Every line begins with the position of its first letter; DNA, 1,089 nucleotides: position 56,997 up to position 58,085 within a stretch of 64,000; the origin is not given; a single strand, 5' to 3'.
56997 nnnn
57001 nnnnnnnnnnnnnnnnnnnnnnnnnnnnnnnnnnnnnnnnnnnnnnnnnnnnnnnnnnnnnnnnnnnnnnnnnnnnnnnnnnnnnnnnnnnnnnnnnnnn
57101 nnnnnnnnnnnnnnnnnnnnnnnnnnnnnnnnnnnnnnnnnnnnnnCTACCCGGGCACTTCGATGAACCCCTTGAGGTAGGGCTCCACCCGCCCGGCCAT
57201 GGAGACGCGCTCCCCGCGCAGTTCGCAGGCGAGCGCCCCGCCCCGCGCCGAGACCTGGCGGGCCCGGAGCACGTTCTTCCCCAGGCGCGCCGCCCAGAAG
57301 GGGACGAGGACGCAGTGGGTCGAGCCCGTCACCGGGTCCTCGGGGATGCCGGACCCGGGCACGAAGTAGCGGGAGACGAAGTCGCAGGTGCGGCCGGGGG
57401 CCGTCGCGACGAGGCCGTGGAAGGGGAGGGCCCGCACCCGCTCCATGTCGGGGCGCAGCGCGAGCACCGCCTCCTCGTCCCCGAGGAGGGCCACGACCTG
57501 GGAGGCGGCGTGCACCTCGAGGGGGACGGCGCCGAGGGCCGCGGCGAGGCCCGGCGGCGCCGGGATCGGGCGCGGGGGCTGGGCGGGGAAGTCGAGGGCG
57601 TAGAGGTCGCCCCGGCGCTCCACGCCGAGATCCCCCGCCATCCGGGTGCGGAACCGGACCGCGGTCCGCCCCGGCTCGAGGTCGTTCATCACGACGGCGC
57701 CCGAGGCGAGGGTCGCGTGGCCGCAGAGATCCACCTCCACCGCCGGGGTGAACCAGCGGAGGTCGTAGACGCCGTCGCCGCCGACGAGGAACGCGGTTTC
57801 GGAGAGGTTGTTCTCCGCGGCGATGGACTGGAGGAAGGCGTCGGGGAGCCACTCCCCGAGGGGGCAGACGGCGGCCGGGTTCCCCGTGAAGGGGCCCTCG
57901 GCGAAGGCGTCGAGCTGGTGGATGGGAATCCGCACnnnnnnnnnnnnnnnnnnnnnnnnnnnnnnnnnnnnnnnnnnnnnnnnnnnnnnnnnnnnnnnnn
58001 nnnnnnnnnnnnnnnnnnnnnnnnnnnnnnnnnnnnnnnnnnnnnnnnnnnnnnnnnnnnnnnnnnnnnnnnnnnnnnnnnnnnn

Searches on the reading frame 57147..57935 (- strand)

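Call 30: search_protein_families(library=pfam, proteins=[window:57147-57935:-], max_evalue=0.001)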
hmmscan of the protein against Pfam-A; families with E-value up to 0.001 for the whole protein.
window:57147-57935:- (262 aa): 1 family
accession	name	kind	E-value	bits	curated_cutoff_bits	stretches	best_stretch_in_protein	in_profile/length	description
PF02567.21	PhzC-PhzF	-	1.1e-48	166.6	27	1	8-248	1-273/281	Phenazine biosynthesis-like protein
